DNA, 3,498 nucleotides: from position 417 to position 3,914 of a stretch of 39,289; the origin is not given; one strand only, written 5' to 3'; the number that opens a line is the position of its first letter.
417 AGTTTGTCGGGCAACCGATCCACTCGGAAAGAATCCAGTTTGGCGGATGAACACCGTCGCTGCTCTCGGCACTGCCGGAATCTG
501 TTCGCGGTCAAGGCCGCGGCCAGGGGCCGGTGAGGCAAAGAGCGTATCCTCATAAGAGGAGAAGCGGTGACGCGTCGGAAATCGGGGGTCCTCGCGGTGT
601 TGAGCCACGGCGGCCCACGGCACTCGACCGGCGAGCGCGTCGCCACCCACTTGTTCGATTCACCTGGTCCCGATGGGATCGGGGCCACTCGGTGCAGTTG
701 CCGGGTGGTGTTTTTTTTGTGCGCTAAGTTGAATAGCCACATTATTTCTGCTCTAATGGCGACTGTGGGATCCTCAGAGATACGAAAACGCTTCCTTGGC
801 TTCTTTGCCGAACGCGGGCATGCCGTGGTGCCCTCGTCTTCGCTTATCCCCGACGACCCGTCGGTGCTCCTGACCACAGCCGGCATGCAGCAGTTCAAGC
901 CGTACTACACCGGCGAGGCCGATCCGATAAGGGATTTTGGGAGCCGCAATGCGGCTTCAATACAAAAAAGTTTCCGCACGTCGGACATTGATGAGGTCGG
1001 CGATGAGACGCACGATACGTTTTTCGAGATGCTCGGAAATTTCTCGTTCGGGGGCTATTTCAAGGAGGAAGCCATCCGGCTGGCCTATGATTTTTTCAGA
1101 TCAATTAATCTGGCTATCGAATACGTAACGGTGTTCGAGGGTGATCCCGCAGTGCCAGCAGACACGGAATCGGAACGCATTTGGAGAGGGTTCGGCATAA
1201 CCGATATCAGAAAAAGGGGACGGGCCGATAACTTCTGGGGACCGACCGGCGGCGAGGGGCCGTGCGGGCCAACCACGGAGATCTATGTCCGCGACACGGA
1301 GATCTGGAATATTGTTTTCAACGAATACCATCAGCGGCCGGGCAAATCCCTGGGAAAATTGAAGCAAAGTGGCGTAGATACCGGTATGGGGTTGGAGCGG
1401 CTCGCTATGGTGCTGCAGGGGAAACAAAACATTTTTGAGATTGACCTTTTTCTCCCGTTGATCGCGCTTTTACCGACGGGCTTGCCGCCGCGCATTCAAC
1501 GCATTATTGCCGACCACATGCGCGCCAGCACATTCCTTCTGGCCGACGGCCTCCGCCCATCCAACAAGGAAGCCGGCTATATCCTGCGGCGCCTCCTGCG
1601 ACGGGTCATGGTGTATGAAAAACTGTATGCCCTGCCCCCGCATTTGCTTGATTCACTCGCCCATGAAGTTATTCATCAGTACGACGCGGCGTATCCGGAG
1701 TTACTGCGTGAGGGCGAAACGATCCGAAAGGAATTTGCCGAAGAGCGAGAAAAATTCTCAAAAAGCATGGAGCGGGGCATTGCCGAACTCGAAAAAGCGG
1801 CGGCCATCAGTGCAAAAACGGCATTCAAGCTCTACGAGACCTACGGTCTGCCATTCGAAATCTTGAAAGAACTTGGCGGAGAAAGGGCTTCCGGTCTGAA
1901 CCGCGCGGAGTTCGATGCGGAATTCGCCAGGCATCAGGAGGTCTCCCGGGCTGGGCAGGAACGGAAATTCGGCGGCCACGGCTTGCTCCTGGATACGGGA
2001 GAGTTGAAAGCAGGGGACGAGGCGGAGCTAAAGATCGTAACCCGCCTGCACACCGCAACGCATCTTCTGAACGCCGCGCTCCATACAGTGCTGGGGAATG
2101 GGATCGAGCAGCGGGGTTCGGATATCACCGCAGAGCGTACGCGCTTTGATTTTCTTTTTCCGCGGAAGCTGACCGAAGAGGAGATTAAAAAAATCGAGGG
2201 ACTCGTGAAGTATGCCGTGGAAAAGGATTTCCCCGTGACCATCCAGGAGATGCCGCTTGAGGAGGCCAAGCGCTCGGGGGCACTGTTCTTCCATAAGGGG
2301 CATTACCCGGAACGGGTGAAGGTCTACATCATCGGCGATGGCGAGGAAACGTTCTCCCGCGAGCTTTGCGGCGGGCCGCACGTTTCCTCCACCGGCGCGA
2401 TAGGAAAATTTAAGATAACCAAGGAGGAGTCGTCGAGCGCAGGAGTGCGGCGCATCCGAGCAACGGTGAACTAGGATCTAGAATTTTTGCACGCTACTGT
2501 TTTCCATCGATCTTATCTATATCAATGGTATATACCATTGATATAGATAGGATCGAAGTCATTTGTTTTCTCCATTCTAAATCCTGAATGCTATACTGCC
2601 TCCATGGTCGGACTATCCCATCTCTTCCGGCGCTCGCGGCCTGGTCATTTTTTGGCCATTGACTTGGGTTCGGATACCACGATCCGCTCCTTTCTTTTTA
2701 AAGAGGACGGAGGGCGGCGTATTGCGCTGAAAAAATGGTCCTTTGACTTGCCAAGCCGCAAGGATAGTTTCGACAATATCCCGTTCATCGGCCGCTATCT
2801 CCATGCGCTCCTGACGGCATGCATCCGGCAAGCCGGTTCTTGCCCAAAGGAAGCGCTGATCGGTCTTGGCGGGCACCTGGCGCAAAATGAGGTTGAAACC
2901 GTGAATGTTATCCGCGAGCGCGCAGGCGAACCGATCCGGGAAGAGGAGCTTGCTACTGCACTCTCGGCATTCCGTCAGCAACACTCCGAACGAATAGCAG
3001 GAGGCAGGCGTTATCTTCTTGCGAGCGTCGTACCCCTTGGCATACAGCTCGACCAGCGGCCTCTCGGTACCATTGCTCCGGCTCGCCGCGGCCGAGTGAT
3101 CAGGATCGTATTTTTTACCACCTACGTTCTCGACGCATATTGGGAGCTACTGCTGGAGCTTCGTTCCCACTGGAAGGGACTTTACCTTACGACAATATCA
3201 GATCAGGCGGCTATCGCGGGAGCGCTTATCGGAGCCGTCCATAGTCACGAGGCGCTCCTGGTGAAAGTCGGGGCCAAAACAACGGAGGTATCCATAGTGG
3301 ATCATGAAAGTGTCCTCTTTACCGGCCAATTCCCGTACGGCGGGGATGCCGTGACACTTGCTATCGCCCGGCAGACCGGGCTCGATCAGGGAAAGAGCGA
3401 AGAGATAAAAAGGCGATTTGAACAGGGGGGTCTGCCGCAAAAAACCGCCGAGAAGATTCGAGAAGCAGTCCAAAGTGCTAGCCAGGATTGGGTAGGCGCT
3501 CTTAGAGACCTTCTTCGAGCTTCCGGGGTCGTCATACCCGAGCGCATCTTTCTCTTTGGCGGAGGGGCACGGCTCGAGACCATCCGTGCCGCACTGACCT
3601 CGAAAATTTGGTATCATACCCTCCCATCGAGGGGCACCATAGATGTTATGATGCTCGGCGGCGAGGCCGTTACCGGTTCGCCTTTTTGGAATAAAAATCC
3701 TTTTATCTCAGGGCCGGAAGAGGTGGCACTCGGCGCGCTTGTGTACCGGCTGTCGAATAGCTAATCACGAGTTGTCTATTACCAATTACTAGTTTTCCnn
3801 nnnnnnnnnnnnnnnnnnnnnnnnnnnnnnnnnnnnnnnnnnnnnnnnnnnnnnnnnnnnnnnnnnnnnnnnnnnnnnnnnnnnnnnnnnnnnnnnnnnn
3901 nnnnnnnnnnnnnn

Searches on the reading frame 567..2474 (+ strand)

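Call 13: search_protein_families(library=pfam, proteins=[window:567-2474:+], max_evalue=0.01)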
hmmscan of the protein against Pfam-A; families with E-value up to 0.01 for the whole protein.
window:567-2474:+ (635 aa): 2 families
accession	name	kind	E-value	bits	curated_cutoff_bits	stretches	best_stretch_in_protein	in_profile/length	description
PF01411.24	tRNA-synt_2c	-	1.3e-101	341.3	30.3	1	71-466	1-434/552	tRNA synthetases class II (A)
PF07973.19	tRNA_SAD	-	1.8e-16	60.3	24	1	584-630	1-43/44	Threonyl and Alanyl tRNA synthetase second additional domain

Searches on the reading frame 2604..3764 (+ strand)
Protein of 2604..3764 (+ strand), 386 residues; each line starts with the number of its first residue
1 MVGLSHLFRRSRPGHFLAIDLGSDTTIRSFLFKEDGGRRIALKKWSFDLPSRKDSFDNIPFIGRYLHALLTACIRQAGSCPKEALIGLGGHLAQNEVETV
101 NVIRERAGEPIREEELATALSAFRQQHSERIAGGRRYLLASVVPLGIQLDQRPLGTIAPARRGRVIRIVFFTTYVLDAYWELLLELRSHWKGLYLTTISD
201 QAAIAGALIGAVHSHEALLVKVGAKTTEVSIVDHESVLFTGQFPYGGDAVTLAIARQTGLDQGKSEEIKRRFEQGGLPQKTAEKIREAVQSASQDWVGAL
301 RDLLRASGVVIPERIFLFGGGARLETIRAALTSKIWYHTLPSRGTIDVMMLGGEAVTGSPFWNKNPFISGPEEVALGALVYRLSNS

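Call 13: search_protein_families(library=pfam, proteins=[window:2604-3764:+], max_evalue=0.01)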
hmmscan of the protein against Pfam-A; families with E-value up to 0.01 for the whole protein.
window:2604-3764:+ (386 aa): 4 families
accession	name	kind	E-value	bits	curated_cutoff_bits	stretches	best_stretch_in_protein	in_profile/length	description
PF11104.14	PilM_2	-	2.6e-08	33.6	27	1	217-339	182-302/340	Type IV pilus assembly protein PilM;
PF06723.19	MreB_Mbl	-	0.00015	21.2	27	0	202-291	132-210/327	MreB/Mbl protein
PF14450.12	FtsA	-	0.00026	21.8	31.8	1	219-275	2-58/127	Cell division protein FtsA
PF08841.16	DDR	-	0.0012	18.4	24.6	1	200-270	118-189/328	Diol dehydratase reactivase ATPase-like domain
